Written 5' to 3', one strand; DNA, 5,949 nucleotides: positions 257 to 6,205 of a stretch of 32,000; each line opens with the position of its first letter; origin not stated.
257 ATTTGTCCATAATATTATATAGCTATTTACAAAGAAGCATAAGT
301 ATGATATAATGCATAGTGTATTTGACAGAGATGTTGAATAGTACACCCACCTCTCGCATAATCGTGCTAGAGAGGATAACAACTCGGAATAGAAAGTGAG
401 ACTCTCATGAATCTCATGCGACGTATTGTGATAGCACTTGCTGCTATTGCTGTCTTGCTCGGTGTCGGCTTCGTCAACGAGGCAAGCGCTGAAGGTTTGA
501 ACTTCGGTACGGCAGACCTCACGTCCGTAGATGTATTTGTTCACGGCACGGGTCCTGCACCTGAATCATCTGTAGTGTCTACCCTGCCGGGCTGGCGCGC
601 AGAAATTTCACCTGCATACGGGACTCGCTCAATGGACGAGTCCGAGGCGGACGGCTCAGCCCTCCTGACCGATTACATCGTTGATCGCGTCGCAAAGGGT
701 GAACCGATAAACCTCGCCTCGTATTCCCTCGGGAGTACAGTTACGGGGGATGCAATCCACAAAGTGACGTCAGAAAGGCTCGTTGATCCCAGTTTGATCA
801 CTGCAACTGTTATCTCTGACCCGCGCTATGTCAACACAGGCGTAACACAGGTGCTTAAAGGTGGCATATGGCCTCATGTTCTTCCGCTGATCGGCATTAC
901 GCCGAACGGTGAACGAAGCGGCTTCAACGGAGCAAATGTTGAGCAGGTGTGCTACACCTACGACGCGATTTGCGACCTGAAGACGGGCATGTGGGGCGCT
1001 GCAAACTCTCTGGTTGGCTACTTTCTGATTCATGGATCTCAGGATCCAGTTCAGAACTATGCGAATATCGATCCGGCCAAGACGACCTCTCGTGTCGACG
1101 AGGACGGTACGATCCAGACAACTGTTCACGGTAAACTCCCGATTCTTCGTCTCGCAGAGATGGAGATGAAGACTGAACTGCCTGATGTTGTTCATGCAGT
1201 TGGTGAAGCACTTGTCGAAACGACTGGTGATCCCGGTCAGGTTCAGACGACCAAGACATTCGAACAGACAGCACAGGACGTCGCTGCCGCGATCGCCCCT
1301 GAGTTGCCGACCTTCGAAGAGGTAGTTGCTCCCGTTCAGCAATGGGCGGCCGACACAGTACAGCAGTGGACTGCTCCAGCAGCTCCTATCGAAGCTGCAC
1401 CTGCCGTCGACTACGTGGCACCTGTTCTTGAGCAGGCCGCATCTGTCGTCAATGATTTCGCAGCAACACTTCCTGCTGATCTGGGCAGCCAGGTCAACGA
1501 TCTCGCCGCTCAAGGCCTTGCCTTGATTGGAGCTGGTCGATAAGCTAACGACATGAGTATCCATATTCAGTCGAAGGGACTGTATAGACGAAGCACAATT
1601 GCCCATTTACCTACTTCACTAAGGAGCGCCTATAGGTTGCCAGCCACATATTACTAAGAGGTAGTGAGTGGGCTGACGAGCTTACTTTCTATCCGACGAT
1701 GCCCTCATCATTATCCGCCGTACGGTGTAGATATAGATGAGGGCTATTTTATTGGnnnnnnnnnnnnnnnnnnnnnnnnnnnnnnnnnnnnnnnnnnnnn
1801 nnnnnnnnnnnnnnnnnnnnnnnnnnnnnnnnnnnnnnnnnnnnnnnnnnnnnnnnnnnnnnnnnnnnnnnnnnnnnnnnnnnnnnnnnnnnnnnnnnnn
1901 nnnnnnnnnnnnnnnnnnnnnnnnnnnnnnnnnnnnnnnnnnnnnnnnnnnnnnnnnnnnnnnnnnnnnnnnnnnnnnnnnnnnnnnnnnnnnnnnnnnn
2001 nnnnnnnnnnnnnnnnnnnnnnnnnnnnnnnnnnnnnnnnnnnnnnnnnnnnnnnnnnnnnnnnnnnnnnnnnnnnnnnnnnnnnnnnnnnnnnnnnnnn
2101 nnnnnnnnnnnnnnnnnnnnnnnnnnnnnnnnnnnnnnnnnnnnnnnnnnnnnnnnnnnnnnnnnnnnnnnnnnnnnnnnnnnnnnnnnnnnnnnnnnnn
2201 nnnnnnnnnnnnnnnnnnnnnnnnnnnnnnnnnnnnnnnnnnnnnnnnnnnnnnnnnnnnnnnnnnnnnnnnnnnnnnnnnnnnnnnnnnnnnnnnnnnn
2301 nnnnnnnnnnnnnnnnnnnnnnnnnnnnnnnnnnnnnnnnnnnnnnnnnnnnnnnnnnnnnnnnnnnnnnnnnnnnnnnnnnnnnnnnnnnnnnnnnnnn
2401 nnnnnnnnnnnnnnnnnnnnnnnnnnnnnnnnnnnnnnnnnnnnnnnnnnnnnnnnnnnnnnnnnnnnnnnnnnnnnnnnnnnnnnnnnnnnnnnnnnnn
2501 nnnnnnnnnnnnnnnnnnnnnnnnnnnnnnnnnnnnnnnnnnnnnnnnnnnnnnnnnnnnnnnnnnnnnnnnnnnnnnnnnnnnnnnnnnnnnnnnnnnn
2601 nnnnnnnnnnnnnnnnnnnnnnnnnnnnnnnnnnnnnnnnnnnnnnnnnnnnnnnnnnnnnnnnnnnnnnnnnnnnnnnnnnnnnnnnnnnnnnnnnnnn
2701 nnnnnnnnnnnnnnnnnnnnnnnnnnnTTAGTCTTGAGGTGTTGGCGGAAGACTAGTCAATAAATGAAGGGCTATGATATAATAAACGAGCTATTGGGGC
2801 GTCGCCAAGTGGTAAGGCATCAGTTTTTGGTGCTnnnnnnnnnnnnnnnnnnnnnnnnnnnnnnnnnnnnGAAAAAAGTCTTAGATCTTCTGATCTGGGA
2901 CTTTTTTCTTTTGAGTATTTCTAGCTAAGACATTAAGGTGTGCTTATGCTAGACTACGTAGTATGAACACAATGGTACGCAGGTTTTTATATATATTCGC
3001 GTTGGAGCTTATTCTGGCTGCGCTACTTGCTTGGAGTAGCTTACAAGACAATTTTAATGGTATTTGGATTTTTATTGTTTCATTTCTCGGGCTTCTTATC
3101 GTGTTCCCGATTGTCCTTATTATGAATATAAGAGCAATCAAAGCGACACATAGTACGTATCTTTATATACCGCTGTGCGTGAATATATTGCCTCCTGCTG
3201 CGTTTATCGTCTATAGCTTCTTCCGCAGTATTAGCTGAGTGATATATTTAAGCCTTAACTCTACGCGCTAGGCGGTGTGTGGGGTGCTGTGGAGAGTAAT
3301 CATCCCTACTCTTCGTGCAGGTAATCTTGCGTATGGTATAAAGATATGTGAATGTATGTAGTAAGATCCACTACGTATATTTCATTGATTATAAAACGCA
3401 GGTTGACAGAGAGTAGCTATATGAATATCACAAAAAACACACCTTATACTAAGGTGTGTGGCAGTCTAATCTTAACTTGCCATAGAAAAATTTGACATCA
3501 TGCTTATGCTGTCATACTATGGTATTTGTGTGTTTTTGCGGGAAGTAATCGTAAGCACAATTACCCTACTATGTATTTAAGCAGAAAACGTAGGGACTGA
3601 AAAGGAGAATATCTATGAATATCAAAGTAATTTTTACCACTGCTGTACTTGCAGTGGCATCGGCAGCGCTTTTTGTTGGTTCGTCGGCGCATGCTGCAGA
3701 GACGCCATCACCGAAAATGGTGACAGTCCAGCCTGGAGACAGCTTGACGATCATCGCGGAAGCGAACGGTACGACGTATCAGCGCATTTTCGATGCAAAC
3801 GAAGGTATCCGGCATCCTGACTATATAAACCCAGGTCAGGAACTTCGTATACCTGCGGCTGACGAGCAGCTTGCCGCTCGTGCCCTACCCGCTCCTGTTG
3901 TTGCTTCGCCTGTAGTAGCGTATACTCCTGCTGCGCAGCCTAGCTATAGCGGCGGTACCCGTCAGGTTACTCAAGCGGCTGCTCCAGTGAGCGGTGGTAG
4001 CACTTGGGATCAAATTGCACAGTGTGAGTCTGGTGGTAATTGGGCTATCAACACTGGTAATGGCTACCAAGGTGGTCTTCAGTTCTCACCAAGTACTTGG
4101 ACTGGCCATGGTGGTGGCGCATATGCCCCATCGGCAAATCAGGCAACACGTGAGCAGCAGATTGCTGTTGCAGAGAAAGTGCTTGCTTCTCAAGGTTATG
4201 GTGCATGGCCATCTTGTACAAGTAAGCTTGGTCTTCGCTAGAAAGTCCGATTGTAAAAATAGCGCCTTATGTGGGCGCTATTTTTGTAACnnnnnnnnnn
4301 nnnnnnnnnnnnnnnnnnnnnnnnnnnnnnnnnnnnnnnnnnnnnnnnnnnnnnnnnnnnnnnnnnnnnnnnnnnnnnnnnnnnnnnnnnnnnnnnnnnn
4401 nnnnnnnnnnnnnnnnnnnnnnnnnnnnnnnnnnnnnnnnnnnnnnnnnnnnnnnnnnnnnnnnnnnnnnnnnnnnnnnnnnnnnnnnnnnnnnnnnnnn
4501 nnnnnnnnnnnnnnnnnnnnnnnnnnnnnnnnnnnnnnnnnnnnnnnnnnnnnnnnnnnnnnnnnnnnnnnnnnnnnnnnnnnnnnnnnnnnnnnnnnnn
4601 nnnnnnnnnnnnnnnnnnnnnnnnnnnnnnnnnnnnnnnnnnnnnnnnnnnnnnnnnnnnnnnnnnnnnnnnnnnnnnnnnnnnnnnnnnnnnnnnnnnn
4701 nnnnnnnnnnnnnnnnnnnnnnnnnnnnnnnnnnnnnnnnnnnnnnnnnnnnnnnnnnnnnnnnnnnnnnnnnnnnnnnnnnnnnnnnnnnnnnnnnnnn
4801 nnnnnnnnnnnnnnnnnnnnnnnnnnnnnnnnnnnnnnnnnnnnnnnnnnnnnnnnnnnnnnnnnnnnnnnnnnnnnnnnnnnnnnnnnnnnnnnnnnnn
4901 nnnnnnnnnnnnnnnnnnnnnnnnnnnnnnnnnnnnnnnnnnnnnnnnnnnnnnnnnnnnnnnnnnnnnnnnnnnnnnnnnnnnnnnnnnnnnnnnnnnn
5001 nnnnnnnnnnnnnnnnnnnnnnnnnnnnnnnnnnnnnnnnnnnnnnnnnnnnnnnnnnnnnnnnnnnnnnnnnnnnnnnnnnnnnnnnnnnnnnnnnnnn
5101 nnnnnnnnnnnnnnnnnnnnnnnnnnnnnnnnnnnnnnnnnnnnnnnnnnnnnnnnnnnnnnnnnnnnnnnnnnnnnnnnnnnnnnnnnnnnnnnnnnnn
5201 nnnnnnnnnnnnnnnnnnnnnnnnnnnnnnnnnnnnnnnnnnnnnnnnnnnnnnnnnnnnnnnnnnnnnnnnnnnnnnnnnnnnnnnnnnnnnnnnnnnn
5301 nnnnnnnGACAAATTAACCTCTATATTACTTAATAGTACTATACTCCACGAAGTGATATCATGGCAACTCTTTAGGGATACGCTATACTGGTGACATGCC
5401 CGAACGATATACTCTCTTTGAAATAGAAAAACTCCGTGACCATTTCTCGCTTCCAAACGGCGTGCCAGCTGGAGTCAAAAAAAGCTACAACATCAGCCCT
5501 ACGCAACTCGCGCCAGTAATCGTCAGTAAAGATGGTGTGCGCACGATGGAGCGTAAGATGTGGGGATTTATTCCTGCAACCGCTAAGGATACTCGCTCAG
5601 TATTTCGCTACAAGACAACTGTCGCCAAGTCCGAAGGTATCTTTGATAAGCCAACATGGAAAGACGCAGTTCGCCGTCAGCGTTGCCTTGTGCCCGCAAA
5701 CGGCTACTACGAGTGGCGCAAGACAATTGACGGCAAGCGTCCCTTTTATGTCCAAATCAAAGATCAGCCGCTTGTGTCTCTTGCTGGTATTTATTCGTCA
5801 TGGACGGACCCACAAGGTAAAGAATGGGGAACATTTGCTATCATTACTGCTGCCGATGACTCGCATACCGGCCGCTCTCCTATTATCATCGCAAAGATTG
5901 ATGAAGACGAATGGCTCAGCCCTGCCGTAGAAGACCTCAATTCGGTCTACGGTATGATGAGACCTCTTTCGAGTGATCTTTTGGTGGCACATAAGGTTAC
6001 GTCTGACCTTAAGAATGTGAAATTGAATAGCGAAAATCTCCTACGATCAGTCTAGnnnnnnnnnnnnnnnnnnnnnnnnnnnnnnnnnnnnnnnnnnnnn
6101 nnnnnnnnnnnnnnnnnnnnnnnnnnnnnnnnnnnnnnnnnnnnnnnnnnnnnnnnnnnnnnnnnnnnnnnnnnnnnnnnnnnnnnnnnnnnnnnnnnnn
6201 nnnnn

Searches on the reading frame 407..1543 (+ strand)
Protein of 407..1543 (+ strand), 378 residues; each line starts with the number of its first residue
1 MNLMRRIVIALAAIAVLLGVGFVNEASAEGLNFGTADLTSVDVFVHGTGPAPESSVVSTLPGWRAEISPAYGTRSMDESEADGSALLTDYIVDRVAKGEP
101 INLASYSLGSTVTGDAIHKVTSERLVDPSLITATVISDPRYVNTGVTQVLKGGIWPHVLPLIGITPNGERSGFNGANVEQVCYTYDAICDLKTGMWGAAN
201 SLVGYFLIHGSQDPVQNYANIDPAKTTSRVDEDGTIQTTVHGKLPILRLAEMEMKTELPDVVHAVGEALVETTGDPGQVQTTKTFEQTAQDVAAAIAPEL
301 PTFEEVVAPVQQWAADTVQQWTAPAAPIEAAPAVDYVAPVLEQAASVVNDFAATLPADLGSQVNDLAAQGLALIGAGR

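Call 45: search_protein_families(library=pfam, proteins=[window:407-1543:+], max_evalue=0.001)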
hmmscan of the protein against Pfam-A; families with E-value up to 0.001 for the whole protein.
window:407-1543:+ (378 aa): 1 family
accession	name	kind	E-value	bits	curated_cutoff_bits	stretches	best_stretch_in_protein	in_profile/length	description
PF08237.17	PE-PPE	-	1.8e-09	37.8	21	1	61-268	11-221/228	PE-PPE domain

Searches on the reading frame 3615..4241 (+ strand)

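Call 45: search_protein_families(library=pfam, proteins=[window:3615-4241:+], max_evalue=0.001)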
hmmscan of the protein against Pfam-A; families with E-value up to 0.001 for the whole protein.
window:3615-4241:+ (208 aa): 2 families
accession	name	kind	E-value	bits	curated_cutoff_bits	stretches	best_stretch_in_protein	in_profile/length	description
PF06737.19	Transglycosylas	-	9.4e-36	122.8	27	1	129-201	5-77/77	Transglycosylase-like domain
PF01476.26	LysM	-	6.1e-14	52.1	20.9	1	37-80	2-43/43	LysM domain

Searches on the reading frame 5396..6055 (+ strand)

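Call 45: search_protein_families(library=pfam, proteins=[window:5396-6055:+], max_evalue=0.001)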
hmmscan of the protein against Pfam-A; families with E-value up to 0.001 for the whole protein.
window:5396-6055:+ (219 aa): 1 family
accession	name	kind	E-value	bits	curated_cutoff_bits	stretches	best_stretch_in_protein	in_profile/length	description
PF02586.19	SRAP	-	3.5e-46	157.9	27.1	1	3-208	3-214/214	SOS response associated peptidase (SRAP)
